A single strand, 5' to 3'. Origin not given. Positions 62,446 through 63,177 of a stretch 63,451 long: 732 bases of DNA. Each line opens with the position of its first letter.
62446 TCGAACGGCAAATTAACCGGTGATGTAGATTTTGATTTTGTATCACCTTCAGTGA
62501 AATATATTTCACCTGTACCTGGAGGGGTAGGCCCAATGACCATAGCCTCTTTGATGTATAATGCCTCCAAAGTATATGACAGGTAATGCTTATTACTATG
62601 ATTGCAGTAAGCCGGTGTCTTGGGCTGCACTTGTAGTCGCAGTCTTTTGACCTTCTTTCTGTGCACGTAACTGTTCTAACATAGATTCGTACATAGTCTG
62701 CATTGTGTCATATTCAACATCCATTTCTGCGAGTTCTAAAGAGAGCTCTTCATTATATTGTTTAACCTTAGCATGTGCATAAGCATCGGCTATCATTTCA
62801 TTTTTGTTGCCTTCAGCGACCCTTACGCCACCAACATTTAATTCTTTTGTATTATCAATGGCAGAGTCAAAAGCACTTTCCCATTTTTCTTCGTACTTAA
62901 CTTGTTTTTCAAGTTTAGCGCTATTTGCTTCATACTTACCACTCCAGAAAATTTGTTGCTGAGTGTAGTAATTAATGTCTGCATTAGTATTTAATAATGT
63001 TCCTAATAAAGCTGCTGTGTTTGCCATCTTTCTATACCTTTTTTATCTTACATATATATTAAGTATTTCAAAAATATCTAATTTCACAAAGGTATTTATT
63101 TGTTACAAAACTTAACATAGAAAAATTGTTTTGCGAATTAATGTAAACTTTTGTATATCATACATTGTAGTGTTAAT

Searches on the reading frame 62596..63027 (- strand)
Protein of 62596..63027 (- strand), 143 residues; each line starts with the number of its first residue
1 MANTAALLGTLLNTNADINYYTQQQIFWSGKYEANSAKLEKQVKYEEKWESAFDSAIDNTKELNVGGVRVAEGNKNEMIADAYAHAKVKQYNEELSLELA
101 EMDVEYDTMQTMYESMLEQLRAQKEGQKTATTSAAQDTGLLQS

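Call 5: find_encoding_contigs(protein=window:62596-63027:-, flank=10000, max_places=10)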
Protein window:62596-63027:- (143 aa): 25 contigs read that carry it; 10 places shown.
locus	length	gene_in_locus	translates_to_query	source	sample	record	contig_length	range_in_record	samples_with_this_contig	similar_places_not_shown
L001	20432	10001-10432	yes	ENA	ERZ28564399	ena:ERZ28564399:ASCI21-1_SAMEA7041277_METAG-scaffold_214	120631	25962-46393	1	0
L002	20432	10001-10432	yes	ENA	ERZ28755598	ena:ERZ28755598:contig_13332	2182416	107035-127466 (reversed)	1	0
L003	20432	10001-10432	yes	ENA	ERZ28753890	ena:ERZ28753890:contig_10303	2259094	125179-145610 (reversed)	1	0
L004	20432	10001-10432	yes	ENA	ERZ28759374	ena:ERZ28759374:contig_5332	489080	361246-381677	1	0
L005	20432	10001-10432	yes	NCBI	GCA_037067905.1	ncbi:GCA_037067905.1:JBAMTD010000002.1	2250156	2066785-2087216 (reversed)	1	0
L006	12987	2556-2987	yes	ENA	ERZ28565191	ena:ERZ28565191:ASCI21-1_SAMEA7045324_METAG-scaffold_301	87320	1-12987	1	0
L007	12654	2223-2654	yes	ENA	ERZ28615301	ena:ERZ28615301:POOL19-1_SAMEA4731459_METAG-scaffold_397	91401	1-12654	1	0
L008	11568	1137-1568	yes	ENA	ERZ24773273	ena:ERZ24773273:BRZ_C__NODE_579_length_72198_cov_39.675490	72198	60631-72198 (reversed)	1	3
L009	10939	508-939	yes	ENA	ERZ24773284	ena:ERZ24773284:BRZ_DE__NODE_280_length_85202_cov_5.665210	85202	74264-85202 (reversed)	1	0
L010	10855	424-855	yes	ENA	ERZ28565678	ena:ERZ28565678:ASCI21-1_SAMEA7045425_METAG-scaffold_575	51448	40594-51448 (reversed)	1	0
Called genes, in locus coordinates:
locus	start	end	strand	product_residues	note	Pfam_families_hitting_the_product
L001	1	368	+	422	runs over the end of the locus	PF01773:Nucleos_tra2_N, PF07670:Gate, PF07662:Nucleos_tra2_C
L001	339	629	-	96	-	-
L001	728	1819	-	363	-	-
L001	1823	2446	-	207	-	-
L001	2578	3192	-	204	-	PF05036:SPOR (faint)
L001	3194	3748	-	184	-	PF04017:DUF366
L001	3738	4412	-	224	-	PF06508:QueC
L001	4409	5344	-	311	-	PF13646:HEAT_2, PF03130:HEAT_PBS (faint), PF02985:HEAT (faint), PF13513:HEAT_EZ (faint), PF13646:HEAT_2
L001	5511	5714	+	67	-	-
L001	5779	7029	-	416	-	-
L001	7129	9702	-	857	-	PF00669:Flagellin_N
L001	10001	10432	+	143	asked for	-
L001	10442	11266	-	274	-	PF00763:THF_DHG_CYH, PF02882:THF_DHG_CYH_C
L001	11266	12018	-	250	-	PF00142:Fer4_NifH (faint), PF01656:CbiA, PF13614:AAA_31 (weak)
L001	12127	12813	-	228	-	PF00072:Response_reg, PF00196:GerE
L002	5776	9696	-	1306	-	PF00669:Flagellin_N, PF00700:Flagellin_C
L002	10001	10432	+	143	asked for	-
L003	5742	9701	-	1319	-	PF00669:Flagellin_N, PF00700:Flagellin_C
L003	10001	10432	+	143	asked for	-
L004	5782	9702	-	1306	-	PF00669:Flagellin_N, PF00700:Flagellin_C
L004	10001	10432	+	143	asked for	-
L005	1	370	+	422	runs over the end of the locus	PF01773:Nucleos_tra2_N, PF07670:Gate, PF07662:Nucleos_tra2_C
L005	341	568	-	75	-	-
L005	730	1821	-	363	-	-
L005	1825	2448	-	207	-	-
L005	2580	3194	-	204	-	PF05036:SPOR (faint)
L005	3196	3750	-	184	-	PF04017:DUF366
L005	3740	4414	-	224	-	PF06508:QueC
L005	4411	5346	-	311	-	PF13646:HEAT_2, PF03130:HEAT_PBS (faint), PF02985:HEAT (faint), PF13513:HEAT_EZ (faint), PF13646:HEAT_2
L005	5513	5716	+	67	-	-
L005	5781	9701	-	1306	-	PF00669:Flagellin_N, PF00700:Flagellin_C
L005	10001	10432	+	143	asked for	-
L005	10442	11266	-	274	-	PF00763:THF_DHG_CYH, PF02882:THF_DHG_CYH_C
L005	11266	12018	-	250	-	PF00142:Fer4_NifH (faint), PF01656:CbiA, PF13614:AAA_31 (weak)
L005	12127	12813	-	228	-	PF00072:Response_reg, PF00196:GerE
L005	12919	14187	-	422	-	PF17820:PDZ_6, PF19238:Radical_SAM_2, PF04055:Radical_SAM (weak), PF04459:DUF512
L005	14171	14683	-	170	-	PF03551:PadR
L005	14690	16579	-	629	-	PF01590:GAF (weak), PF00990:GGDEF, PF13487:HD_5, PF01966:HD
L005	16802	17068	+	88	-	-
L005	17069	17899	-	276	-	PF02749:QRPTase_N, PF01729:QRPTase_C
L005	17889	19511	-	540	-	PF00890:FAD_binding_2, PF01266:DAO (faint), PF03486:HI0933_like (faint), PF07992:Pyr_redox_2 (faint), PF02910:Succ_DH_flav_C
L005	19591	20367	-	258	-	PF07719:TPR_2 (faint), PF13428:TPR_14 (faint), PF13371:TPR_9 (faint)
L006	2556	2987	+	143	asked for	-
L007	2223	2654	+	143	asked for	-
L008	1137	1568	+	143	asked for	-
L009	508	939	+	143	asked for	-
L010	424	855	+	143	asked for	-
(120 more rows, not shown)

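Call 6: search_protein_families(library=pfam, proteins=[window:62596-63027:-], max_evalue=0.01)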
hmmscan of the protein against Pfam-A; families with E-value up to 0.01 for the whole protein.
window:62596-63027:- (143 aa): 0 families

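Call 9: find_homologous_proteins(query=window:62596-63027:-)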
Query window:62596-63027:- (143 aa): 460 proteins with E <= 0.001 among 470 candidates; the best 120 are listed.
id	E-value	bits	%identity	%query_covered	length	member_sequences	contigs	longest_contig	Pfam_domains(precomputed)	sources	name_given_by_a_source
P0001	2.5e-83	295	99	100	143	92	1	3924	-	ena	-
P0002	2.1e-77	275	92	100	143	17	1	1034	-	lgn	-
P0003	9.9e-76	270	90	100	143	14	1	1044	-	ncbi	-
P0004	1.3e-74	266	89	100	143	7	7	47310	-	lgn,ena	-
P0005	4.5e-74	265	89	100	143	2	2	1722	-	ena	-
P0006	2.4e-73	262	87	100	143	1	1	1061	-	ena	-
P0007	1.3e-72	260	88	100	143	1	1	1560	-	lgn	-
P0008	1.7e-72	259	87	100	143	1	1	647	-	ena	-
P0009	1.7e-72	259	85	100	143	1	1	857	-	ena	-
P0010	3.7e-72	258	85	100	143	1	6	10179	-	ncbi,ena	-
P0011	6.2e-72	258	85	100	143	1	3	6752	-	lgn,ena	-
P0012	1.2e-71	257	87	100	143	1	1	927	-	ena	-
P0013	1.3e-71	257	85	100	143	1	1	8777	-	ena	-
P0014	1.5e-71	256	86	100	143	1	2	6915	-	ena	-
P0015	1.7e-71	256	85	100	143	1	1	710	-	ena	-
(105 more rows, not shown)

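Call 11: find_related_loci(query=A1, collection=genome_contigs, flank=6000)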
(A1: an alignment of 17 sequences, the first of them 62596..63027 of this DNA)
Query A1 (143 aa) in genome_contigs; peptide patterns used: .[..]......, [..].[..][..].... (x = any residue, [..] = any of these).
87 stretches matched a pattern; 54 encode a relative of the query (tblastn E <= 1e-3); 54 distinct loci.
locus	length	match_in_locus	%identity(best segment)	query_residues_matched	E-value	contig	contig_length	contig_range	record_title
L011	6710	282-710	100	1-143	8e-93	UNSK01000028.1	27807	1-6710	Candidatus Gastranaerophilales bacterium isolate UMGS1517 genome assembly, contig: NODE_788_length_27807_cov_4.934491, w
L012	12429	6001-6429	94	1-143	2e-87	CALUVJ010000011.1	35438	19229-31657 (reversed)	MAG: Candidatus Gastranaerophilales bacterium isolate BRZ_CA__bin69 genome assembly, contig: BRZ_CA__NODE_1380_length_35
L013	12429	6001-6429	92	1-143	4e-85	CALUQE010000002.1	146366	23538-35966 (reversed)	MAG: Candidatus Gastranaerophilales bacterium isolate BRZ_BK__bin43 genome assembly, contig: BRZ_BK__NODE_128_length_146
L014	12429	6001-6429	91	1-143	3e-84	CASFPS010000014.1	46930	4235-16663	uncultured bacterium isolate A6_L3_376376_idba_bin.29 genome assembly, contig: A6_L3_376376_idba_bin.29.fa_scaffold_613,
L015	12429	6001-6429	90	1-143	1e-84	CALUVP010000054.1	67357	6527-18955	MAG: Candidatus Gastranaerophilales bacterium isolate E22__bin217 genome assembly, contig: E22__k127_9651835, whole geno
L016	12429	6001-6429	91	1-143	2e-84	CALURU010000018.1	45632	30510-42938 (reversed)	MAG: Candidatus Gastranaerophilales bacterium isolate BRZ_DG__bin43 genome assembly, contig: BRZ_DG__NODE_1228_length_45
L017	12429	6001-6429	92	1-143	2e-84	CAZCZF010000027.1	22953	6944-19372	MAG TPA_asm: uncultured Vampirovibrio sp. isolate SRP350583_co2_411 genome assembly, contig: NODE_3139_length_22953_cov_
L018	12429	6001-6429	90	1-143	2e-83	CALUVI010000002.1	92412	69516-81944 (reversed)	MAG: Candidatus Gastranaerophilales bacterium isolate BRZ_KI__bin4 genome assembly, contig: BRZ_KI__NODE_333_length_9241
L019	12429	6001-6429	84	1-143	3e-80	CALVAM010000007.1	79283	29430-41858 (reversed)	MAG: Candidatus Gastranaerophilales bacterium isolate BRZ_DG__bin80 genome assembly, contig: BRZ_DG__NODE_538_length_792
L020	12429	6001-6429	83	1-143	5e-80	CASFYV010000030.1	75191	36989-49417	uncultured bacterium isolate SI.T5.metabat-bins.52 genome assembly, contig: SI.T5.metabat-bins.52.fa_k141_398003, whole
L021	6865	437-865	83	1-143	1e-78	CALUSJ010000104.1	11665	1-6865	MAG: Candidatus Gastranaerophilales bacterium isolate E05__bin306 genome assembly, contig: E05__k127_5794121, whole geno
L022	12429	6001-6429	82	1-143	7e-79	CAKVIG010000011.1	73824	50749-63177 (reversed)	MAG: uncultured Candidatus Melainabacteria bacterium isolate REFINED_METABAT215_TOP10_CONTIGS_1500_ASSEMBLY_K77_MERGED__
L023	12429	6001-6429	84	1-143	1e-78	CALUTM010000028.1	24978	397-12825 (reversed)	MAG: Candidatus Gastranaerophilales bacterium isolate BRZ_H__bin42 genome assembly, contig: BRZ_H__NODE_2253_length_2497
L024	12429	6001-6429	82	1-143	2e-78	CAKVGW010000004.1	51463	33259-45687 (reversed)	MAG: uncultured Candidatus Melainabacteria bacterium isolate REFINED_METABAT215_TOP10_CONTIGS_1500_ASSEMBLY_K77_MERGED__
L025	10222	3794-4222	84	1-143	3e-78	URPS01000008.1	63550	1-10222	uncultured bacterium isolate UMGS1229 genome assembly, contig: NODE_180_length_63550_cov_5.801354, whole genome shotgun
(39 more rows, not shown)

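Call 26: find_homologous_proteins(query=L005:5784-9701:-)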
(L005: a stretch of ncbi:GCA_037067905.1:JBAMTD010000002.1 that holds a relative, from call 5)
Query L005:5784-9701:- (1306 aa): 535 proteins with E <= 0.001 among 8000 candidates; the best 120 are listed.
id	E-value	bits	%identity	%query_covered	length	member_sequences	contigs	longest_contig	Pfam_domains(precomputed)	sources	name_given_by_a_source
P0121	0.0e+0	2720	100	100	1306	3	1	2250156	PF00700.28,PF00669.26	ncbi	ncbi:MAG: flagellin [Candidatus Gastranaerophilaceae bacterium]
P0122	0.0e+0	2570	94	100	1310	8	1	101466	PF11259.14,PF00700.28,PF00669.26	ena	-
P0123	0.0e+0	2565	94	100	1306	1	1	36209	PF00700.28,PF00669.26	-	-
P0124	0.0e+0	2564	94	100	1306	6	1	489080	PF00700.28,PF00669.26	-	-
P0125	0.0e+0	2558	94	100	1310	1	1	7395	PF11259.14,PF00700.28,PF00669.26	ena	-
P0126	0.0e+0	2537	93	100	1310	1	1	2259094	PF11259.14,PF00700.28,PF00669.26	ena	-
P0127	0.0e+0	2471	91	100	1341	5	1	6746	PF00700.28,PF00669.26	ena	-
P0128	0.0e+0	2399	89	100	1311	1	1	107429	PF00700.28,PF00669.26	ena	-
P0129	0.0e+0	2365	88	100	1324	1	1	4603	PF11259.14,PF00700.28,PF00669.26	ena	-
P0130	0.0e+0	2317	86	100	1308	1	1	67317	PF00700.28,PF00669.26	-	-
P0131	0.0e+0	2292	86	100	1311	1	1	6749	PF11259.14,PF00700.28,PF00669.26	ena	-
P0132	0.0e+0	2255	85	100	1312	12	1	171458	PF00700.28,PF00669.26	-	-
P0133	0.0e+0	2252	85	100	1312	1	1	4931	PF00700.28,PF00669.26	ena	-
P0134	0.0e+0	2229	84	100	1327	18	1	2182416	PF00700.28,PF00669.26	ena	-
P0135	0.0e+0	2186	83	100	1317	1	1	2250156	PF00700.28,PF00669.26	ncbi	ncbi:MAG: flagellin [Candidatus Gastranaerophilaceae bacterium]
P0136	0.0e+0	2173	81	100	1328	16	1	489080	PF00700.28,PF00669.26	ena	-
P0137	0.0e+0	2092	80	100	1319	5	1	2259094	PF00700.28,PF00669.26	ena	-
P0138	0.0e+0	2092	80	100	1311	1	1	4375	PF00700.28,PF00669.26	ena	-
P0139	0.0e+0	2089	79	100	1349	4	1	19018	PF11259.14,PF00700.28,PF00669.26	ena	-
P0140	0.0e+0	2083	79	100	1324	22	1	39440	PF00700.28,PF00669.26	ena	-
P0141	0.0e+0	2069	78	100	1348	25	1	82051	PF00700.28,PF00669.26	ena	-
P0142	0.0e+0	2066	79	100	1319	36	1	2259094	PF11259.14,PF00700.28,PF00669.26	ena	-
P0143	0.0e+0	2052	78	100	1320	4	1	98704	PF11259.14,PF00700.28,PF00669.26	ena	-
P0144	0.0e+0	2046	78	100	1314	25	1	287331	PF00700.28,PF00669.26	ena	-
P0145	0.0e+0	2035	77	100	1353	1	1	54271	PF11259.14,PF00700.28,PF00669.26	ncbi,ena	-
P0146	0.0e+0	2031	78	100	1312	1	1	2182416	PF00700.28,PF00669.26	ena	-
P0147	0.0e+0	1991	76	100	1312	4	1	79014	PF11259.14,PF00700.28,PF00669.26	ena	-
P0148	0.0e+0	1969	76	100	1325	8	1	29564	PF00700.28,PF00669.26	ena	-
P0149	0.0e+0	1954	75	100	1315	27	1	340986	PF00700.28,PF00669.26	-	-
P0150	0.0e+0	1953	76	100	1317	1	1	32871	PF00700.28,PF00669.26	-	-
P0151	0.0e+0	1867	73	100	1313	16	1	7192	PF11259.14,PF00700.28,PF00669.26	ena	-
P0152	0.0e+0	1837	74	100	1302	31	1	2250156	PF11259.14,PF00700.28,PF00669.26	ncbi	ncbi:MAG: flagellin [Candidatus Gastranaerophilaceae bacterium]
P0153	0.0e+0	1804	70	100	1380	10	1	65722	PF11259.14,PF00700.28,PF00353.26,PF00669.26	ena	-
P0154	0.0e+0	1765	69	100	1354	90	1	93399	PF00700.28,PF00669.26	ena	-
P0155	0.0e+0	1681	84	57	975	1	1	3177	PF11259.14,PF00700.28,PF00353.26,PF00669.26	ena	-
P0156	0.0e+0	1655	57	100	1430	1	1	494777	PF00700.28,PF00669.26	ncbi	-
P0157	0.0e+0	1650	63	100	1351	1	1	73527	PF00700.28,PF00353.26,PF00669.26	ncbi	-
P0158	0.0e+0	1645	63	100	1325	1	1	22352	PF00700.28,PF00353.26,PF00669.26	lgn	-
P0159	0.0e+0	1607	58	100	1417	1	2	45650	PF11259.14,PF00700.28,PF00669.26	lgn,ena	-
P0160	0.0e+0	1505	58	100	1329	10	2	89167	PF11259.14,PF00700.28,PF00353.26,PF00669.26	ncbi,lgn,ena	-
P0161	0.0e+0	1427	56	100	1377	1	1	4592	PF00700.28,PF00669.26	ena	-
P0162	0.0e+0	1413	56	100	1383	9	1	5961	PF00700.28,PF00669.26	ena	-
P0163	0.0e+0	1389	55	100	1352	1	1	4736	PF00700.28,PF00669.26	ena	-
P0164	0.0e+0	1382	55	100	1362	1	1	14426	PF00700.28,PF00669.26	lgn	-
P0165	0.0e+0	1371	54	100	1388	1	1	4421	PF00700.28,PF00669.26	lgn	-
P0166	0.0e+0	1347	55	100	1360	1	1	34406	PF00700.28,PF00353.26,PF00669.26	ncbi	-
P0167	0.0e+0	1343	53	100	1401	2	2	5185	PF11259.14,PF00700.28,PF00353.26,PF00669.26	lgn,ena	-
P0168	0.0e+0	1308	54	100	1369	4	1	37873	PF00700.28,PF00669.26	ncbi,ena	-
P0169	0.0e+0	1303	53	100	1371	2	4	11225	PF11259.14,PF00700.28,PF00669.26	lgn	-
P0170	0.0e+0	1288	54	100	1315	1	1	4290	PF11259.14,PF00700.28,PF00669.26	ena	-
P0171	0.0e+0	1259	49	100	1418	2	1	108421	PF00700.28,PF00669.26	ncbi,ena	-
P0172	0.0e+0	1241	53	100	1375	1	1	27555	PF00700.28,PF00669.26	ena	-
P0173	0.0e+0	1230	52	100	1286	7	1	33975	PF00700.28,PF00669.26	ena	-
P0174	0.0e+0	1225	60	11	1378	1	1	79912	PF00700.28,PF00669.26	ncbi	-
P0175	0.0e+0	1224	52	100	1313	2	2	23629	PF11259.14,PF00700.28,PF00669.26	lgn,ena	-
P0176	0.0e+0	1218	50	100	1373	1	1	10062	PF00700.28,PF00669.26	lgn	-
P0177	0.0e+0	1197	51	100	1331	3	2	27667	PF11259.14,PF00700.28,PF00353.26,PF00669.26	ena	-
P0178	0.0e+0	1195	50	100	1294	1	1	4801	PF11259.14,PF00700.28,PF00669.26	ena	-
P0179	0.0e+0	1184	51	100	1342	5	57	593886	PF00700.28,PF00669.26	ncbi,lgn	-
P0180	0.0e+0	1182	50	100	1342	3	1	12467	PF00700.28,PF00669.26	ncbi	-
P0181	0.0e+0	1169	50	100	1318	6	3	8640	PF11259.14,PF00700.28,PF00669.26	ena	-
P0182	0.0e+0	1168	48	100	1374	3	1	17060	PF00700.28,PF00669.26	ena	-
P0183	0.0e+0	1166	49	100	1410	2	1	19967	PF00700.28,PF00669.26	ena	-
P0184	0.0e+0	1162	49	100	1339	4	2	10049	PF11259.14,PF00700.28,PF00353.26,PF00669.26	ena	-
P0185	0.0e+0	1162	50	100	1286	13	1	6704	PF00700.28,PF00669.26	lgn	-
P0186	0.0e+0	1159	43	71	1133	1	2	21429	PF11259.14,PF00700.28,PF00669.26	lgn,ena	-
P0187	0.0e+0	1157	48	100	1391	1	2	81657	PF11259.14,PF00700.28,PF00669.26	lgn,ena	-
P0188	0.0e+0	1148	50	100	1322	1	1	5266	PF11259.14,PF00700.28,PF00353.26,PF00669.26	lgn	-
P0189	0.0e+0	1145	50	100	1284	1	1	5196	PF00700.28,PF00669.26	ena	-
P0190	0.0e+0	1143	48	100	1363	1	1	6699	PF11259.14,PF00700.28,PF00669.26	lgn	-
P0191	0.0e+0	1141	49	100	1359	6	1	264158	PF11259.14,PF00700.28,PF00669.26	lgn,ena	-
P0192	0.0e+0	1136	47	100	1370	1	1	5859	PF11259.14,PF00700.28,PF00669.26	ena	-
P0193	0.0e+0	1135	50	99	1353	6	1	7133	PF00700.28,PF00669.26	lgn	-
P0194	0.0e+0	1135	50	100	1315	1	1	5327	PF00700.28,PF00669.26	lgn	-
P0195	0.0e+0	1134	50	100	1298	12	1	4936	PF11259.14,PF00700.28,PF00353.26,PF00669.26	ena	-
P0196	0.0e+0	1132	49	100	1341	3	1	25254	PF00700.28,PF00669.26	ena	-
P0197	0.0e+0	1120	49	98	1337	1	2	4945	PF00700.28,PF00669.26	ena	-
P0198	0.0e+0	1116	48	100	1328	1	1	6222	PF11259.14,PF00700.28,PF00353.26,PF00669.26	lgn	-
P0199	0.0e+0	1105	50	100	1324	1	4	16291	PF11259.14,PF00700.28,PF00669.26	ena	-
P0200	0.0e+0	1104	46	100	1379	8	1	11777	PF00700.28,PF00669.26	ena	-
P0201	0.0e+0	1103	46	100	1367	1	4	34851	PF11259.14,PF00700.28,PF00669.26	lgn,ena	-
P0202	0.0e+0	1103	49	100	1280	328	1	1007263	PF00700.28,PF00353.26,PF00669.26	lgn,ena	-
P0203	0.0e+0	1098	50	100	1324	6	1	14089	PF11259.14,PF00700.28,PF00353.26,PF00669.26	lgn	-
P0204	0.0e+0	1097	49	100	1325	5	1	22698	PF11259.14,PF00700.28,PF00669.26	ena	-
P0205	0.0e+0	1097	47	99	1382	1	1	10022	PF00700.28,PF00669.26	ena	-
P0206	0.0e+0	1096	50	100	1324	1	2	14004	PF11259.14,PF00700.28,PF00353.26,PF00669.26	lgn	-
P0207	0.0e+0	1096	50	100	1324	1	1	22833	PF11259.14,PF00700.28,PF00669.26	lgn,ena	-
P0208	0.0e+0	1095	49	100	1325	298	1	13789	PF11259.14,PF00700.28,PF00669.26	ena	-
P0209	0.0e+0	1094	45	100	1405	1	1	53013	PF11259.14,PF00700.28,PF00669.26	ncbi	-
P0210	0.0e+0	1093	49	100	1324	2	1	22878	PF11259.14,PF00700.28,PF00353.26,PF00669.26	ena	-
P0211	0.0e+0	1092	50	100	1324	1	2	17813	PF11259.14,PF00700.28,PF00669.26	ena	-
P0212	0.0e+0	1092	50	100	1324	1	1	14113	PF11259.14,PF00700.28,PF00353.26,PF00669.26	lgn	-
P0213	0.0e+0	1092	49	100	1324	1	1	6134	PF00700.28,PF00353.26,PF00669.26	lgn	-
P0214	0.0e+0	1092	50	100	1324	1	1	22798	PF11259.14,PF00700.28,PF00669.26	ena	-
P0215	0.0e+0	1092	47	99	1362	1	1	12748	PF00700.28,PF00669.26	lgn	-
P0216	0.0e+0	1091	50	100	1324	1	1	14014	PF11259.14,PF00700.28,PF00669.26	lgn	-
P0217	0.0e+0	1090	49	100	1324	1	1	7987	PF11259.14,PF00700.28,PF00669.26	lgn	-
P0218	0.0e+0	1089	49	100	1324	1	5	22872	PF11259.14,PF00700.28,PF00669.26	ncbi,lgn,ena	-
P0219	0.0e+0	1089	49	100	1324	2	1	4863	PF11259.14,PF00700.28,PF00669.26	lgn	-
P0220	0.0e+0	1088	49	100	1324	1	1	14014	PF00700.28,PF00669.26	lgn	-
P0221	0.0e+0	1088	49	100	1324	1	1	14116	PF00700.28,PF00669.26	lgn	-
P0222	0.0e+0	1086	49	100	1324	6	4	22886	PF00700.28,PF00669.26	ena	-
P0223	0.0e+0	1085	47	100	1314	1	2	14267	PF11259.14,PF00700.28,PF00669.26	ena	-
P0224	0.0e+0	1085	50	100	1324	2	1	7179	PF11259.14,PF00700.28,PF00353.26,PF00669.26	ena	-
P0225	0.0e+0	1084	50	100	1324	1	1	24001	PF11259.14,PF00700.28,PF00669.26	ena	-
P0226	0.0e+0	1083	49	100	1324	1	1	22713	PF11259.14,PF00700.28,PF00353.26,PF00669.26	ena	-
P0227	0.0e+0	1083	49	100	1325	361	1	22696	PF11259.14,PF00700.28,PF00353.26,PF00669.26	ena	-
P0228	0.0e+0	1083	48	100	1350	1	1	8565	PF11259.14,PF00700.28,PF00669.26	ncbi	-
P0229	0.0e+0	1081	50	100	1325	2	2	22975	PF11259.14,PF00700.28,PF00669.26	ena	-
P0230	0.0e+0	1080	49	100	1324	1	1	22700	PF11259.14,PF00700.28,PF00669.26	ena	-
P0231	0.0e+0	1080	49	100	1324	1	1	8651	PF11259.14,PF00700.28,PF00669.26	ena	-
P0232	0.0e+0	1080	49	100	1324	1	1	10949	PF11259.14,PF00700.28,PF00669.26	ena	-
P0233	0.0e+0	1079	49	100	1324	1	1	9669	PF11259.14,PF00700.28,PF00669.26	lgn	-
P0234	0.0e+0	1079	49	100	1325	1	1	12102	PF11259.14,PF00700.28,PF00669.26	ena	-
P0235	0.0e+0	1078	49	100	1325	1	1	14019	PF11259.14,PF00700.28,PF00669.26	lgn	-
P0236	0.0e+0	1078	49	100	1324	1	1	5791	PF11259.14,PF00700.28,PF00353.26,PF00669.26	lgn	-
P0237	0.0e+0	1078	47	100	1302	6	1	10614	PF11259.14,PF00700.28,PF00669.26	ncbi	-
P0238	0.0e+0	1076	49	100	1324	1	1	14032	PF11259.14,PF00700.28,PF00353.26,PF00669.26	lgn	-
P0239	0.0e+0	1076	49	100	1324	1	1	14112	PF11259.14,PF00700.28,PF00669.26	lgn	-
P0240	0.0e+0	1075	49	100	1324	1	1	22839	PF00700.28,PF00669.26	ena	-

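Call 27: find_encoding_contigs(protein=P0135, flank=4000, max_places=6)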
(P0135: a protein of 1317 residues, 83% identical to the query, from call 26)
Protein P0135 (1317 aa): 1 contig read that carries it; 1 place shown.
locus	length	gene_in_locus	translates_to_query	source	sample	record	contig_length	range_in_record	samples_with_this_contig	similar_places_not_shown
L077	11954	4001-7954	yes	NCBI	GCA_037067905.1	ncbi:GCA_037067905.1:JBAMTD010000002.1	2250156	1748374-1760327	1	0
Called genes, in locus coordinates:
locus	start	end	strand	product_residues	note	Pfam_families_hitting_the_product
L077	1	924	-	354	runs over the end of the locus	PF01312:Bac_export_2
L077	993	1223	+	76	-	PF06305:LapA_dom (weak)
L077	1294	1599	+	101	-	-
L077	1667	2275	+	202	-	PF00574:CLP_protease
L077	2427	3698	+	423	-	PF00438:S-AdoMet_synt_N, PF02772:S-AdoMet_synt_M, PF02773:S-AdoMet_synt_C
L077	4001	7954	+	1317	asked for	PF00669:Flagellin_N, PF00700:Flagellin_C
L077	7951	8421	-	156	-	PF02075:RuvC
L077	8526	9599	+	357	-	PF09989:DUF2229, PF06050:HGD-D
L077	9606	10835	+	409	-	PF12704:MacB_PCD, PF02687:FtsX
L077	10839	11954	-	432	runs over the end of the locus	-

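Call 28: find_encoding_contigs(protein=P0152, flank=4000, max_places=6)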
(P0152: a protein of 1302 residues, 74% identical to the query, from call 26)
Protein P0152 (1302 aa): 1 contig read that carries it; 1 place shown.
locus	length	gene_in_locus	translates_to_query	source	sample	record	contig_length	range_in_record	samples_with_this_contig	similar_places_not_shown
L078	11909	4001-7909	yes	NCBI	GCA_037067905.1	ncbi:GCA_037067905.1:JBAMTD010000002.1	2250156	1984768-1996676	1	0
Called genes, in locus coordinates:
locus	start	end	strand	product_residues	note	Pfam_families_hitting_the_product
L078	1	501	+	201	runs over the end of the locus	PF01025:GrpE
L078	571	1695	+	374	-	PF00226:DnaJ, PF01556:DnaJ_C, PF27659:CHP02642 (faint), PF00684:DnaJ_CXXCXGXG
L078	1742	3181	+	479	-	-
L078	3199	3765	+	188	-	PF01596:Methyltransf_3, PF08704:GCD14 (weak), PF13578:Methyltransf_24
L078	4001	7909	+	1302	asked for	PF00669:Flagellin_N, PF11259:DUF3060 (faint), PF00700:Flagellin_C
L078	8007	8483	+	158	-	-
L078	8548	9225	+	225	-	-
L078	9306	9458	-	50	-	-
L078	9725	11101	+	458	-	PF00890:FAD_binding_2 (faint), PF01134:GIDA (faint), PF03486:HI0933_like (faint), PF07992:Pyr_redox_2 (faint), PF21688:FAD-depend_C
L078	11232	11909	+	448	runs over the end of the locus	PF00006:ATP-synt_ab, PF18269:T3SS_ATPase_C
